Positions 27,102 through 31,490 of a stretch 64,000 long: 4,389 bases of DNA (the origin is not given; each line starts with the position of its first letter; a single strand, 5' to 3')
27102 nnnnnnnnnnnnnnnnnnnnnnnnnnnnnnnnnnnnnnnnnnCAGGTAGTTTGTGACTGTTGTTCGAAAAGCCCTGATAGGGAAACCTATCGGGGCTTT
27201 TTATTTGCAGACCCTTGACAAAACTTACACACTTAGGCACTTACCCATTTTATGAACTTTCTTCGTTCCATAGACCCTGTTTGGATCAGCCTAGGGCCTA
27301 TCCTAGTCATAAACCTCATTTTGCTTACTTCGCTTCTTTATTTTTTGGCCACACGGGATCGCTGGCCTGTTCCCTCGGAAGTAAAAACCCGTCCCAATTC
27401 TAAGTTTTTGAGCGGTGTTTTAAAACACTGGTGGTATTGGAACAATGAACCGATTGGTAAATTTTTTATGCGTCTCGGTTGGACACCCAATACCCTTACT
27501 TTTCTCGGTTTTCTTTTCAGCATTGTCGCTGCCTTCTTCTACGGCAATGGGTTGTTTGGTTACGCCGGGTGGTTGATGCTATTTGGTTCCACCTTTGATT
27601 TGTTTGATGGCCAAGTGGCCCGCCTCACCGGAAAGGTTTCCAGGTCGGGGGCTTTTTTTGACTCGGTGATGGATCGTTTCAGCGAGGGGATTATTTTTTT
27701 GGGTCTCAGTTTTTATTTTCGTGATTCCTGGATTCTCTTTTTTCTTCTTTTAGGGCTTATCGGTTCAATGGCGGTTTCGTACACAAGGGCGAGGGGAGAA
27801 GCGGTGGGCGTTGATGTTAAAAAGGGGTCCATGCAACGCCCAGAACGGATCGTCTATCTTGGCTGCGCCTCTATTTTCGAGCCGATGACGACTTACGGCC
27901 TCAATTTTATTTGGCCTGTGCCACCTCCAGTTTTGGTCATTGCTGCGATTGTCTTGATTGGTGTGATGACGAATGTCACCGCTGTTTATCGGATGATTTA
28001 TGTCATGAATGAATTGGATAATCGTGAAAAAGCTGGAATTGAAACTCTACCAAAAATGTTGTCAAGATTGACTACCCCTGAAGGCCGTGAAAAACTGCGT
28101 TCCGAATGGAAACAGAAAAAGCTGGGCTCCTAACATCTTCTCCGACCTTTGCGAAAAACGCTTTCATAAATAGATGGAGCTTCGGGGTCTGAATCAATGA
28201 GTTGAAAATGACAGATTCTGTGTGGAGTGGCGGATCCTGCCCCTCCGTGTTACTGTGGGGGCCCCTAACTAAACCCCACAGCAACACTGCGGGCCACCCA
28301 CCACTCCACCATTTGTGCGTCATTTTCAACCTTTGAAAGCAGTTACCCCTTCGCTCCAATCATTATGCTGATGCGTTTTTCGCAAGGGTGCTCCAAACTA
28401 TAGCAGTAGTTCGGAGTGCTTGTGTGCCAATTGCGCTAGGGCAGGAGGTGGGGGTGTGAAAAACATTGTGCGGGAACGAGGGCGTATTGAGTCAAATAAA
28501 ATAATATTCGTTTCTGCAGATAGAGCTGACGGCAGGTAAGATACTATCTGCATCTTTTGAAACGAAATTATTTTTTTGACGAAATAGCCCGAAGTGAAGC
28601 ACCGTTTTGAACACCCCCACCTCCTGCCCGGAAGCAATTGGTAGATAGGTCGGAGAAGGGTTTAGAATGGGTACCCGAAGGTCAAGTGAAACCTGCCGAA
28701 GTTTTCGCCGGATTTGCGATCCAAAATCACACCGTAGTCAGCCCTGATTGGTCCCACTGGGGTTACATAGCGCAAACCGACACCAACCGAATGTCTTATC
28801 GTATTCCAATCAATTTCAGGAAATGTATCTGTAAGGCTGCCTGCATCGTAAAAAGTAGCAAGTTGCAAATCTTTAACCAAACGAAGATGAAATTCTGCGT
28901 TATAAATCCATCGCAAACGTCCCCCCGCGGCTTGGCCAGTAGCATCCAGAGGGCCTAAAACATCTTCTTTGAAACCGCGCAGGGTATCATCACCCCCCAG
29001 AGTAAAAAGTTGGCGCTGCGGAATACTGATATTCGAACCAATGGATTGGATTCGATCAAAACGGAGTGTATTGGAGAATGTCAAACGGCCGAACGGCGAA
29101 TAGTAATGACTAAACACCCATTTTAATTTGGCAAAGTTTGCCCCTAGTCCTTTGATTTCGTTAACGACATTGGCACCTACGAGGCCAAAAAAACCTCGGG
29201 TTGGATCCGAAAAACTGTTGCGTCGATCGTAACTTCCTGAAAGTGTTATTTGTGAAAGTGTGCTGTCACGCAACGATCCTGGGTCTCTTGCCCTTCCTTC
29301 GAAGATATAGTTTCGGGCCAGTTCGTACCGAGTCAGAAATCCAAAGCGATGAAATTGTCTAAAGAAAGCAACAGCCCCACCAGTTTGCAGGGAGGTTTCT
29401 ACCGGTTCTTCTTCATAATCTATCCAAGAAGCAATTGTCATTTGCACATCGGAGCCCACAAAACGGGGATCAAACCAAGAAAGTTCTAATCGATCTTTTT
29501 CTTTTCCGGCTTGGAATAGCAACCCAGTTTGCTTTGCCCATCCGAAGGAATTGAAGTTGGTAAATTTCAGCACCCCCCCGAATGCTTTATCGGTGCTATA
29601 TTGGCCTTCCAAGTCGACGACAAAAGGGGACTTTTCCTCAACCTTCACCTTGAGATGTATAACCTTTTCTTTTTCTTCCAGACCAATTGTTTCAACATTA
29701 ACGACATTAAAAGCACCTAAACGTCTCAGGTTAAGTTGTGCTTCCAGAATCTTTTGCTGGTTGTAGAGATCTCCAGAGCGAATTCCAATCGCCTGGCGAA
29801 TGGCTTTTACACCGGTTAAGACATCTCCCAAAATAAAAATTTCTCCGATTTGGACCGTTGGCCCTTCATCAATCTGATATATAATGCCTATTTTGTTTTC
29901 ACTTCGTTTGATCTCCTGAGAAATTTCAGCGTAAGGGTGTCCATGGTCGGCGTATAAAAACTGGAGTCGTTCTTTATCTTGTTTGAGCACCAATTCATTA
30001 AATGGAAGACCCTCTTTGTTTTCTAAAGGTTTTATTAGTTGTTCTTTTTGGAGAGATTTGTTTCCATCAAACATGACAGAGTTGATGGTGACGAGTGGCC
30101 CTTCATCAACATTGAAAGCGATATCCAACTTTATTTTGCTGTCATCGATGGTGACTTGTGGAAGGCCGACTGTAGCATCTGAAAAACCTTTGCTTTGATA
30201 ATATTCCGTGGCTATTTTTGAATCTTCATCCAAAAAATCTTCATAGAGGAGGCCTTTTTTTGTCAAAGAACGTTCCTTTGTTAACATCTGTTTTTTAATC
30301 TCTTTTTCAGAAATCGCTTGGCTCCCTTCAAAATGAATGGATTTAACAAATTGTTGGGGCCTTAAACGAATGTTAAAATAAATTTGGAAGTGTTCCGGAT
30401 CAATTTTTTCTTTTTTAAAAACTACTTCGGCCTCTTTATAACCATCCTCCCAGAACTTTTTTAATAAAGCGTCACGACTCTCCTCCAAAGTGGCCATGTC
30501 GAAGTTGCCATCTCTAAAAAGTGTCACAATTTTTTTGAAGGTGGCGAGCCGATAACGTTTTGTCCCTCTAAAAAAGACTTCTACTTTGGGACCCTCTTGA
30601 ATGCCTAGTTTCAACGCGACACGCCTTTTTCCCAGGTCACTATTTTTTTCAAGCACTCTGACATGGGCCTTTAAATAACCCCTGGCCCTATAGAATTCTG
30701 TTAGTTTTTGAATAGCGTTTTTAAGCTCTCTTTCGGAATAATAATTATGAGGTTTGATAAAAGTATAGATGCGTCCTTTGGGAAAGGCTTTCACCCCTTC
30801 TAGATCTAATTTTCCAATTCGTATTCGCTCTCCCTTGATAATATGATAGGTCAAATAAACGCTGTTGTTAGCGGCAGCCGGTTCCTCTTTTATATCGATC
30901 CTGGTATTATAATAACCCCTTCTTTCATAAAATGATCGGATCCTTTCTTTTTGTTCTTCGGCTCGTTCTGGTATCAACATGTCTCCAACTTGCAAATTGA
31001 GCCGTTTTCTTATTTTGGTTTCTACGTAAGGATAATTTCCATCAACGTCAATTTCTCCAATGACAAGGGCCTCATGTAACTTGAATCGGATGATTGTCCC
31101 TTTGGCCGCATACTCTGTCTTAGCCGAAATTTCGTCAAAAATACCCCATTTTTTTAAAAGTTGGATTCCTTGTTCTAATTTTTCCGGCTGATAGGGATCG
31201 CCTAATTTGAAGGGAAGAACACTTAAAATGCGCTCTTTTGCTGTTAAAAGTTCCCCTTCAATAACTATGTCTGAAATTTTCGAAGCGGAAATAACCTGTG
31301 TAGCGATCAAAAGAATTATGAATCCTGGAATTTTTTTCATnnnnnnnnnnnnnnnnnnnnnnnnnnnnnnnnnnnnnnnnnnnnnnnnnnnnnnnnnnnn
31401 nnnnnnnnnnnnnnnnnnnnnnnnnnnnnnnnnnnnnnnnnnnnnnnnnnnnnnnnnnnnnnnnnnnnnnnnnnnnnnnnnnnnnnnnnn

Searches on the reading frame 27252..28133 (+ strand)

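Call 16: search_protein_families(library=ncbifam, proteins=[window:27252-28133:+])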
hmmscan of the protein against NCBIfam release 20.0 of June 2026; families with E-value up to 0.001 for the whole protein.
window:27252-28133:+ (293 aa): 7 families
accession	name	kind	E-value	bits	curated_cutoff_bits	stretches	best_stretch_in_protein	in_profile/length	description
NF040950.1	archin_ph_syn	equivalog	3.4e-43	147.7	180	1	66-255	13-191/191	archaetidylinositol phosphate synthase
NF052561.1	PIPSynBT1523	equivalog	1.2e-42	146.2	350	1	65-261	13-230/232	hypothetical protein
NF045883.1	PIPSynth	equivalog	1.7e-34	119.2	170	1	66-253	12-194/197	phosphatidylinositol phosphate synthase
NF041135.1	IPPtranDIPPsyn_Thcocales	equivalog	5e-14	52.1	580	1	78-181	251-355/419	bifunctional L-myo-inositol-1-phosphate cytidylyltransferase/CDP-L-myo-inositol myo-inositolphosphotransferase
TIGR00473.1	pssA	equivalog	1.1e-06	28.8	107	1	89-158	10-80/153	CDP-diacylglycerol--serine O-phosphatidyltransferase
NF053678.1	ClpnSynClsA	equivalog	0.00071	19.8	240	1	102-218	30-136/180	cardiolipin synthase ClsA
TIGR00560.1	pgsA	equivalog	0.00086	19.9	109.1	1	92-179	23-108/183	CDP-diacylglycerol--glycerol-3-phosphate 3-phosphatidyltransferase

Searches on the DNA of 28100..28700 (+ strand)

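Call 41: search_rna_families(source=window, start=28100, end=28700, threshold=evalue, max_evalue=5)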
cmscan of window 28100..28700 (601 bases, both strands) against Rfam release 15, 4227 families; matches with E-value up to 5: 1.
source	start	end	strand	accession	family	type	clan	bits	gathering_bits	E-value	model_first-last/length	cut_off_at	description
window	28486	28584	-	RF04174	MIR4208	Gene; miRNA;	-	20.1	140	1.8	1-191/191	no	MIR4208 microRNA precursor family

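Call 63: search_dna_similar(query=window:28128-28664:+, collection=plasmids, mode=distant, max_evalue=0.01, max_rows=10)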
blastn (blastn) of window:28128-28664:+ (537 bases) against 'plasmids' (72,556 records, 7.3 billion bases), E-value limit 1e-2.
No match.

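Call 64: search_dna_similar(query=window:28128-28664:+, collection=phages, mode=distant, max_evalue=0.01, max_rows=10)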
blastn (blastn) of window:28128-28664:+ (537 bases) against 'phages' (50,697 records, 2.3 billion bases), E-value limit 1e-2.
No match.

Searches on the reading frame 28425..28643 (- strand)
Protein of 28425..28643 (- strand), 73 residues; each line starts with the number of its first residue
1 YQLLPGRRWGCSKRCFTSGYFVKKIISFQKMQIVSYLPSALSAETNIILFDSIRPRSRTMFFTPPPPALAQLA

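Call 69: find_homologous_proteins(query=window:28425-28643:-, max_evalue=0.001)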
Query seq(73 aa) (73 aa): 7 proteins with E <= 0.001 among 7 candidates.
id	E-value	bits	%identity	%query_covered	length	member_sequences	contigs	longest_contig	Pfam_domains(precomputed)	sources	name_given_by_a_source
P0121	8.6e-34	132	93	93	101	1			-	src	-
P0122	1.1e-17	81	100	59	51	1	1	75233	-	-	-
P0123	1.8e-12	65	97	49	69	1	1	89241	-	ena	-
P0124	2.7e-10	58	81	59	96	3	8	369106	-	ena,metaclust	metaclust:\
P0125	1.6e-9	56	88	44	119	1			-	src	-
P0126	8.5e-9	53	84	51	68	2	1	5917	-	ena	-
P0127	2.0e-8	52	100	38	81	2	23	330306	-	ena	-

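Call 71: find_encoding_contigs(protein=P0124, flank=4000, max_places=8)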
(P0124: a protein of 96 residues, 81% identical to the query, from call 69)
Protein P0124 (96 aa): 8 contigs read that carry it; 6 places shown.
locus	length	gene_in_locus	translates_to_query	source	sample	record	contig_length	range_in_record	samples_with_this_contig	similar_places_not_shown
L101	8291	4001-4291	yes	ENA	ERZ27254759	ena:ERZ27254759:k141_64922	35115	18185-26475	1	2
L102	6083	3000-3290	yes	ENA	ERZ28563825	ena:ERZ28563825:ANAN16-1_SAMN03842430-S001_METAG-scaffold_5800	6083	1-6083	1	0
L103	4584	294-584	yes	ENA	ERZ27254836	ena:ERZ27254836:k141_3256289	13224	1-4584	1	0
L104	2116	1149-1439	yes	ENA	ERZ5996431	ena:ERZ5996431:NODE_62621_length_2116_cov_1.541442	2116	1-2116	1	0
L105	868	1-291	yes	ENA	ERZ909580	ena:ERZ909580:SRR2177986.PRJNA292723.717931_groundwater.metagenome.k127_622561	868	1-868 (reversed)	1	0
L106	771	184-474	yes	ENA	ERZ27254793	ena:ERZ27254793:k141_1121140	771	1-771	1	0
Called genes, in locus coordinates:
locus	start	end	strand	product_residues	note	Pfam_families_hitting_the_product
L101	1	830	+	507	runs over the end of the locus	-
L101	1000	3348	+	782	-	PF13491:FtsK_4TM, PF17854:FtsK_alpha, PF01580:FtsK_SpoIIIE, PF09397:FtsK_gamma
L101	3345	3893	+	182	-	PF03548:LolA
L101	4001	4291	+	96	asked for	-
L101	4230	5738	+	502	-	PF25021:TEN_NHL, PF07494:Reg_prop (faint), PF08450:SGL (faint), PF24684:Vgb_lyase (faint), PF06739:SBBP (faint), PF25021:TEN_NHL, PF01436:NHL (weak), PF25021:TEN_NHL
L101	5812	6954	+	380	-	-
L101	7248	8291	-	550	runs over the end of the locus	PF02690:Na_Pi_cotrans, PF01895:PhoU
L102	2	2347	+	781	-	?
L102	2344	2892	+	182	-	PF03548:LolA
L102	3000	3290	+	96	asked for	-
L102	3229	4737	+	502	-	PF25021:TEN_NHL, PF07494:Reg_prop (faint), PF08450:SGL (faint), PF24684:Vgb_lyase (faint), PF06739:SBBP (faint), PF25021:TEN_NHL, PF01436:NHL (weak), PF25021:TEN_NHL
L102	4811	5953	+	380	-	-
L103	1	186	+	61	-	?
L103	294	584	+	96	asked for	-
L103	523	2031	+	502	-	PF25021:TEN_NHL, PF07494:Reg_prop (faint), PF08450:SGL (faint), PF24684:Vgb_lyase (faint), PF06739:SBBP (faint), PF25021:TEN_NHL, PF01436:NHL (weak), PF25021:TEN_NHL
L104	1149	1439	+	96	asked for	-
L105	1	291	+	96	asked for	?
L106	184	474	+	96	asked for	-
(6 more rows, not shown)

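Call 73: find_encoding_contigs(protein=P0127, flank=3000, max_places=4)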
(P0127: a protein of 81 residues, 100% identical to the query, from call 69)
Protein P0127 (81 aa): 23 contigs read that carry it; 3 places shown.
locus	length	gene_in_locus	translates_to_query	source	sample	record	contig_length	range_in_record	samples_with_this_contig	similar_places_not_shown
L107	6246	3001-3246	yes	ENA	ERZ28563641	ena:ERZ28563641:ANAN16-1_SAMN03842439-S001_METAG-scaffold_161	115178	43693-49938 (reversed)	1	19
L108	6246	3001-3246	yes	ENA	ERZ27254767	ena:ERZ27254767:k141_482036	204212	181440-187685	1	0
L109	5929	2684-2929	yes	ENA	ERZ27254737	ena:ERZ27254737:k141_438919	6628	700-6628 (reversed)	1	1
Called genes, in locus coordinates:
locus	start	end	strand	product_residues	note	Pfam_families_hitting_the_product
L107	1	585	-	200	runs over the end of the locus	PF01726:LexA_DNA_bind, PF00717:Peptidase_S24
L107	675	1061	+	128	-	PF01833:TIG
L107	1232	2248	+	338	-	PF01636:APH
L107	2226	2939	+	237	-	PF00483:NTP_transferase, PF12804:NTP_transf_3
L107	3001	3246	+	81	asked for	-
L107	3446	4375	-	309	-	PF00781:DAGK_cat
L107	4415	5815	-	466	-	PF09043:Lys-AminoMut_A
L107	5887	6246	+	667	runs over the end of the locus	PF07715:Plug, PF00593:TonB_dep_Rec_b-barrel, PF14905:OMP_b-brl_3 (weak)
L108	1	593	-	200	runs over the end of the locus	PF01726:LexA_DNA_bind, PF00717:Peptidase_S24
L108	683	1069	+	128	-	PF01833:TIG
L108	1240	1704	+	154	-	-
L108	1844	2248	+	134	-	PF01636:APH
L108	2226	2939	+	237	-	PF00483:NTP_transferase, PF12804:NTP_transf_3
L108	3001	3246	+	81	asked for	-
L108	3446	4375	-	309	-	PF00781:DAGK_cat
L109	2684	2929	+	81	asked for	-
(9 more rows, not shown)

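Call 74: find_encoding_contigs(protein=P0123, flank=3000, max_places=3)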
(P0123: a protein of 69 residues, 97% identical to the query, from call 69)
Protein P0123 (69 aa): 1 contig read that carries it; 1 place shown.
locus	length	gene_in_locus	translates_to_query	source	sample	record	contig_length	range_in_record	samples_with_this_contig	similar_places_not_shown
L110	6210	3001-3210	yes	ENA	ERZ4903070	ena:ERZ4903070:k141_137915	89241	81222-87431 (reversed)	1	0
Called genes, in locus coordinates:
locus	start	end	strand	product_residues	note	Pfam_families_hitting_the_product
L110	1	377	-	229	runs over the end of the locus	PF00902:TatC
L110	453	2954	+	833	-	PF00092:VWA, PF13519:VWA_2, PF13768:VWA_3 (faint)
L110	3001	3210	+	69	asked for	-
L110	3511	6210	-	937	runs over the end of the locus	-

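Call 75: find_encoding_contigs(protein=P0126, flank=3000, max_places=3)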
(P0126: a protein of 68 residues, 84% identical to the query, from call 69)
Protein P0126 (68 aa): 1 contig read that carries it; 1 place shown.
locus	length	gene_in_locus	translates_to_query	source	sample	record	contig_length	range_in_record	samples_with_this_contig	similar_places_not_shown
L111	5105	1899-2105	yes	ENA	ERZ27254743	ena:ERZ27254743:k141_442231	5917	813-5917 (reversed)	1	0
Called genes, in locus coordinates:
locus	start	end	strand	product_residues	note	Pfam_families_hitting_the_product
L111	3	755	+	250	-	?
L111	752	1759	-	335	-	PF13207:AAA_17, PF13238:AAA_18, PF00383:dCMP_cyt_deam_1, PF14437:MafB19-deam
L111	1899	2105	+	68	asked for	-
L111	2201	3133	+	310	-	PF00005:ABC_tran, PF13304:AAA_21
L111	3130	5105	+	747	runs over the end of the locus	PF12679:ABC2_membrane_2, PF13346:ABC2_membrane_5 (weak), PF12698:ABC2_membrane_3, PF23357:DUF7088, PF09822:ABC_transp_aux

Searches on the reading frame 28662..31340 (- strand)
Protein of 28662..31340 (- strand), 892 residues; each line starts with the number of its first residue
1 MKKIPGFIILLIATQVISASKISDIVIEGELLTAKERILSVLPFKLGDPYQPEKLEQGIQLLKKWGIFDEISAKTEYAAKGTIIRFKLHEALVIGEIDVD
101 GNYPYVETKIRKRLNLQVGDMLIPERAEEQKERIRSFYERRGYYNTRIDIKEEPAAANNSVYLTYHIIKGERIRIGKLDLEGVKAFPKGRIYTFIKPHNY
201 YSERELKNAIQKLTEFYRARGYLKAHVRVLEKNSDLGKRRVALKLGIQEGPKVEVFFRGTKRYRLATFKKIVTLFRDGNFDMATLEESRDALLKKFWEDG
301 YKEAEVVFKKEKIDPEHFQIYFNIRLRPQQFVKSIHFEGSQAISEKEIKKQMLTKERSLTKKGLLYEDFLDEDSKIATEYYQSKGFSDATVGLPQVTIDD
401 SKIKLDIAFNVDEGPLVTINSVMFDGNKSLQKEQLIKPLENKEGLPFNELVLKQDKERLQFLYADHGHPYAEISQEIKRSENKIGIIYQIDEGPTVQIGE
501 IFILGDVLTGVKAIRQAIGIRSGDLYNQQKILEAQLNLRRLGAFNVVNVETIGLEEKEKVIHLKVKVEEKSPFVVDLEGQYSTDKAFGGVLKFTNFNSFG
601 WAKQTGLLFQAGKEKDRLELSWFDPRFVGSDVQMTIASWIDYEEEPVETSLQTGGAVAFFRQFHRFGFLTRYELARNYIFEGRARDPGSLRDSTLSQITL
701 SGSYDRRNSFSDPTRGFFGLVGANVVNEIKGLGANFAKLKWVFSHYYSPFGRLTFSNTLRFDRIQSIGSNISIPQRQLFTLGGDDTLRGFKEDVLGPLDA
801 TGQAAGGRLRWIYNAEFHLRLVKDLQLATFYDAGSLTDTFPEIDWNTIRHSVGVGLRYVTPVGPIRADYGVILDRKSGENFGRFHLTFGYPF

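Call 16: search_protein_families(library=ncbifam, proteins=[window:28662-31340:-])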
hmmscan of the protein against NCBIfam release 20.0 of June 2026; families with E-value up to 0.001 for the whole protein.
window:28662-31340:- (892 aa): 7 families
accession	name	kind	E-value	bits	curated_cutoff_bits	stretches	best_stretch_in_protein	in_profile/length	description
TIGR03303.1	OM_YaeT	equivalog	1.6e-118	397.1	297.15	2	254-892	73-741/741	outer membrane protein assembly factor BamA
NF047950.2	ATportTamA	equivalog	2.9e-33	115.3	625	2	773-889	454-566/569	autotransporter assembly complex protein TamA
NF052279.1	lipo_TamL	exception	5.4e-26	91.2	400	4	512-602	275-369/747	translocation and assembly module lipoprotein TamL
NF008287.0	PRK11067.1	subfamily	1.8e-24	86.2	1181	2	371-628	220-479/802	outer membrane protein assembly factor BamA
NF058613.1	OMPAssmBamADein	equivalog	3.4e-15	55.1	1050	2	15-370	24-371/857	outer membrane protein assembly factor BamA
NF047779.1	Omp85_fam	subfamily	2.1e-14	53.8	200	1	690-892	219-423/423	Omp85 family outer membrane protein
TIGR01439.1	lp_hng_hel_AbrB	domain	0.0007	19.3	28.3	0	109-123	15-29/44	transcriptional regulator, AbrB family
